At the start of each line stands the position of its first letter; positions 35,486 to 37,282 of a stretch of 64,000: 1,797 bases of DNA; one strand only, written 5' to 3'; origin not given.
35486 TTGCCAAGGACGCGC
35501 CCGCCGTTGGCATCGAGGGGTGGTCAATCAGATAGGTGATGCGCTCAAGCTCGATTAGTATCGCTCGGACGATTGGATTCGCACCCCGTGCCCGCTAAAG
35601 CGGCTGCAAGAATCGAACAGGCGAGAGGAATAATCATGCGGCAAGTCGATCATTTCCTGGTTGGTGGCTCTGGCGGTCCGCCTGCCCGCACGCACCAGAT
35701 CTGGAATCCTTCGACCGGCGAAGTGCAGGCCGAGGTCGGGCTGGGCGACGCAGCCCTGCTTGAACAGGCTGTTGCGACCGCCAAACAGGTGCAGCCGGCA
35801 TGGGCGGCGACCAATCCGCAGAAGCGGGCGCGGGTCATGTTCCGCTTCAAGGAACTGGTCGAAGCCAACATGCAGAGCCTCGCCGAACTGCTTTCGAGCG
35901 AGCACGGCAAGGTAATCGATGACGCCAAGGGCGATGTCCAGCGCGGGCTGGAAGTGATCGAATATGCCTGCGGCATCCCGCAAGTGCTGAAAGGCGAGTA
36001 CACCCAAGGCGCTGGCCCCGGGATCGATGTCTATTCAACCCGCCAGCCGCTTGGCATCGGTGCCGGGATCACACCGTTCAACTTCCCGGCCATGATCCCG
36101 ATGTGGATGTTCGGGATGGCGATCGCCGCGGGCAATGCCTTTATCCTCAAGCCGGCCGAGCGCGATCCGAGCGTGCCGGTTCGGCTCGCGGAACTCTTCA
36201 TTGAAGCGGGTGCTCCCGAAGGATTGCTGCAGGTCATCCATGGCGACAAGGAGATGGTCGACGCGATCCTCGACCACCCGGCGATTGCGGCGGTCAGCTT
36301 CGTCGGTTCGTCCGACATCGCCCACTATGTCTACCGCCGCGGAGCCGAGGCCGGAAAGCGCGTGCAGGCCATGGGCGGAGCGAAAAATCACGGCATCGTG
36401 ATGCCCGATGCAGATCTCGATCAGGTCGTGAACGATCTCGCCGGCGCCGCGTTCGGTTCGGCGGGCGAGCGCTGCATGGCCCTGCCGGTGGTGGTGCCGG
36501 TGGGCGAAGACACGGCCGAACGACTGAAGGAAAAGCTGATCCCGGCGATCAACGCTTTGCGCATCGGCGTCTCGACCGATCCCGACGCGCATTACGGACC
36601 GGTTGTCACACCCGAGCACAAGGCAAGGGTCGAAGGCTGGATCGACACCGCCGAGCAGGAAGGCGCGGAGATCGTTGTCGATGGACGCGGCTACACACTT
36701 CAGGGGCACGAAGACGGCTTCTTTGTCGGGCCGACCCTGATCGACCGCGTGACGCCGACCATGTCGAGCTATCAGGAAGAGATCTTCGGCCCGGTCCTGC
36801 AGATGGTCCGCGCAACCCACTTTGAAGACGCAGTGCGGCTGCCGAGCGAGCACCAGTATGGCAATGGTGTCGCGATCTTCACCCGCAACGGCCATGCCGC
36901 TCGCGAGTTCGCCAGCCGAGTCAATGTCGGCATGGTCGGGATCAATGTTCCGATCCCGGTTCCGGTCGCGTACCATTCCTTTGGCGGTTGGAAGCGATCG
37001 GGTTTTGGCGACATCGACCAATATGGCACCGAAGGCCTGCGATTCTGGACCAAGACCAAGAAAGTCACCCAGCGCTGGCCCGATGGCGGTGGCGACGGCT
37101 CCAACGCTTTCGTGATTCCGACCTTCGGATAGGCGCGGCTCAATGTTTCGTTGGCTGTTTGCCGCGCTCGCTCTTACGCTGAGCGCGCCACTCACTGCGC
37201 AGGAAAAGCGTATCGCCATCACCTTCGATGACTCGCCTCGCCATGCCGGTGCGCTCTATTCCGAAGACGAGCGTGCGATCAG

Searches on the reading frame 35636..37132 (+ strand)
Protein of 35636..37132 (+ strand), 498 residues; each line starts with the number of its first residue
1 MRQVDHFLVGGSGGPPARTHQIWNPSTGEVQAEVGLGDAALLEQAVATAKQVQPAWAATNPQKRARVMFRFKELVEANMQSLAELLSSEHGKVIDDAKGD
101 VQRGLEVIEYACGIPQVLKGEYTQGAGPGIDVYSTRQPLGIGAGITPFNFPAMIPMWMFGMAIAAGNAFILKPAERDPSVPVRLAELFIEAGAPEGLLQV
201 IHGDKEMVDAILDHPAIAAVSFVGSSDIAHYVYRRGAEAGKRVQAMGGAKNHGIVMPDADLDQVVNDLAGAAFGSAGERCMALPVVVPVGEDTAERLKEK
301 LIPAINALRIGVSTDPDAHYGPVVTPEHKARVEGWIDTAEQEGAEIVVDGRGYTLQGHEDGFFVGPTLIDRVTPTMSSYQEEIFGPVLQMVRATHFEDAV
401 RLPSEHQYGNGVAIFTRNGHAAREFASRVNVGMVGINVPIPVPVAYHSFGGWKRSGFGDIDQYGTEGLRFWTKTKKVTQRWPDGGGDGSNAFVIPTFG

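Call 52: find_homologous_proteins(query=window:35636-37132:+, max_evalue=1e-100)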
Query window:35636-37132:+ (498 aa): 7999 proteins with E <= 1e-100 among 8000 candidates; the best 120 are listed.
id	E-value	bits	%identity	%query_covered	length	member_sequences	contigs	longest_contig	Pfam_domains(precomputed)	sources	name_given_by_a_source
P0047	0.0e+0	1105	97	100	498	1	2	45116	PF05893.20,PF00171.28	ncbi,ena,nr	ncbi:MAG: CoA-acylating methylmalonate-semialdehyde dehydrogenase [Erythrobacter sp.]|nr:CoA-acylati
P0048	0.0e+0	1100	96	100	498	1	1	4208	PF05893.20,PF00171.28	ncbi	-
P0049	0.0e+0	1091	95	100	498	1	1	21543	PF05893.20,PF00171.28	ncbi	ncbi:MAG: CoA-acylating methylmalonate-semialdehyde dehydrogenase [Pseudomonadota bacterium]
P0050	0.0e+0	1079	94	100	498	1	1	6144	PF05893.20,PF00171.28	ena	-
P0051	0.0e+0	1074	93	100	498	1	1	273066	PF05893.20,PF00171.28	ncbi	ncbi:MAG: CoA-acylating methylmalonate-semialdehyde dehydrogenase [Pseudomonadota bacterium]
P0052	0.0e+0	1072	94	100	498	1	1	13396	PF05893.20,PF00171.28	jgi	-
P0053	0.0e+0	1071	94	100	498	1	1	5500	PF05893.20,PF00171.28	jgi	-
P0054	0.0e+0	1064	93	100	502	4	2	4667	PF05893.20,PF00171.28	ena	-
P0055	0.0e+0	1064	92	100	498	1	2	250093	PF05893.20,PF00171.28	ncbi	ncbi:MAG: CoA-acylating methylmalonate-semialdehyde dehydrogenase [Erythrobacter sp.]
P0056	0.0e+0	1061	92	100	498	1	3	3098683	PF05893.20,PF00171.28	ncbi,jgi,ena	-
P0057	0.0e+0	1061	92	100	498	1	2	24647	PF05893.20,PF00171.28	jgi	-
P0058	0.0e+0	1045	91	100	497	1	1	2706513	PF05893.20,PF00171.28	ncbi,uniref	ncbi:CoA-acylating methylmalonate-semialdehyde dehydrogenase [Qipengyuania nanhaisediminis]|uniref:C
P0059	0.0e+0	1045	91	100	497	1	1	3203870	PF05893.20,PF00171.28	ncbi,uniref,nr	ncbi:CoA-acylating methylmalonate-semialdehyde dehydrogenase [Erythrobacter sp. THAF29]|uniref:CoA-a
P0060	0.0e+0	1044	91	100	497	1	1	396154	PF05893.20,PF00171.28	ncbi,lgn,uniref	ncbi:CoA-acylating methylmalonate-semialdehyde dehydrogenase [Erythrobacter sp. MTPC3]|uniref:CoA-ac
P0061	0.0e+0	1044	91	100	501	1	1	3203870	PF05893.20,PF00171.28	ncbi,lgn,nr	ncbi:Methylmalonate-semialdehyde dehydrogenase [acylating] [Erythrobacter sp. THAF29]|nr:Methylmalon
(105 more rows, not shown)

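Call 53: find_encoding_contigs(protein=P0047, flank=8000, max_places=1)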
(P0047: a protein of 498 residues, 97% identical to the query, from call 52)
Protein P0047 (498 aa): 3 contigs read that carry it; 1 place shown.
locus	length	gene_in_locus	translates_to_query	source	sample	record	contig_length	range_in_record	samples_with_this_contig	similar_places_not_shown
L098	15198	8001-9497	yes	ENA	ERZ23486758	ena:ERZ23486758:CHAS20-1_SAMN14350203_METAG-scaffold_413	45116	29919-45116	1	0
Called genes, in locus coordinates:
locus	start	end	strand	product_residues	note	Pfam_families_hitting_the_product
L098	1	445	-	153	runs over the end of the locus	PF00210:Ferritin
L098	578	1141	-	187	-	PF01169:GDT1 (faint)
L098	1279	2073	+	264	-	PF00106:adh_short, PF13561:adh_short_C2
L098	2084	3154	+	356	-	PF08240:ADH_N, PF00107:ADH_zinc_N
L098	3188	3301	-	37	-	-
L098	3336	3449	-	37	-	-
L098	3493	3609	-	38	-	-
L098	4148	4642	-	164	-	-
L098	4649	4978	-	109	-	-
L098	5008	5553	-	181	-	PF08281:Sigma70_r4_2 (weak), PF00196:GerE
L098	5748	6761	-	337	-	-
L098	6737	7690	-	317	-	PF00515:TPR_1 (faint), PF07719:TPR_2 (faint), PF13371:TPR_9 (faint), PF13428:TPR_14 (faint), PF12895:ANAPC3 (faint), PF13174:TPR_6 (faint), PF13181:TPR_8 (faint), PF13432:TPR_16, +4 more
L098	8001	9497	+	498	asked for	PF00171:Aldedh, PF05893:LuxC (weak)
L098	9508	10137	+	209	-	-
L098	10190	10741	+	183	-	-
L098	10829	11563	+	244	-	-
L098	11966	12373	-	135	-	-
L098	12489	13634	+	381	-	PF02771:Acyl-CoA_dh_N, PF02770:Acyl-CoA_dh_M, PF00441:Acyl-CoA_dh_1, PF08028:Acyl-CoA_dh_2, PF22924:ACOX_C_alpha1 (weak)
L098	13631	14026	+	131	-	PF00903:Glyoxalase, PF18029:Glyoxalase_6 (weak)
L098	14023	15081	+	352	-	PF00378:ECH_1, PF16113:ECH_2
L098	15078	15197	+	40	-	?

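Call 54: find_encoding_contigs(protein=P0051, flank=8000, max_places=1)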
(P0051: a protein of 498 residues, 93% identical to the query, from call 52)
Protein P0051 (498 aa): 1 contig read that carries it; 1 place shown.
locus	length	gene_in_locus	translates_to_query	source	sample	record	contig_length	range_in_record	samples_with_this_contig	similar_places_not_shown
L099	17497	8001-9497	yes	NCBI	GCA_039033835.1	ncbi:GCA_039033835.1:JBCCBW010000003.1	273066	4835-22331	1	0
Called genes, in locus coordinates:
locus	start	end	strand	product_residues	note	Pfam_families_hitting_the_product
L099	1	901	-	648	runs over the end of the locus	PF05593:RHS_repeat (faint)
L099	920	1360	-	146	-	-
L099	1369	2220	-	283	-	-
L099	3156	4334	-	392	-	PF00589:Phage_integrase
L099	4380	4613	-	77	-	-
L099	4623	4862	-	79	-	-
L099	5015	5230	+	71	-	-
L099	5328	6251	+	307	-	-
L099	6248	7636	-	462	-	PF20172:DUF6538, PF00589:Phage_integrase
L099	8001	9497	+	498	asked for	PF00171:Aldedh, PF05893:LuxC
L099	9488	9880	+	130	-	PF01042:Ribonuc_L-PSP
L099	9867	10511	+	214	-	PF06742:DUF1214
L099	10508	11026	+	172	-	PF06863:DUF1254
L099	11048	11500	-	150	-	-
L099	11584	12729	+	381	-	PF02771:Acyl-CoA_dh_N, PF02770:Acyl-CoA_dh_M, PF00441:Acyl-CoA_dh_1, PF08028:Acyl-CoA_dh_2, PF22924:ACOX_C_alpha1 (weak)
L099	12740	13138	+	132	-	PF00903:Glyoxalase, PF18029:Glyoxalase_6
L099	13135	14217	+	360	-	PF00378:ECH_1, PF16113:ECH_2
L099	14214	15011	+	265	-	PF00378:ECH_1, PF16113:ECH_2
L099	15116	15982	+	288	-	PF02737:3HCDH_N (weak), PF02826:2-Hacid_dh_C (weak), PF03446:NAD_binding_2, PF03807:F420_oxidored, PF07991:KARI_N (weak), PF14833:NAD_binding_11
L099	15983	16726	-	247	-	PF18754:Nmad3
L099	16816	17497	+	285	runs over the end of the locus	PF12804:NTP_transf_3 (weak)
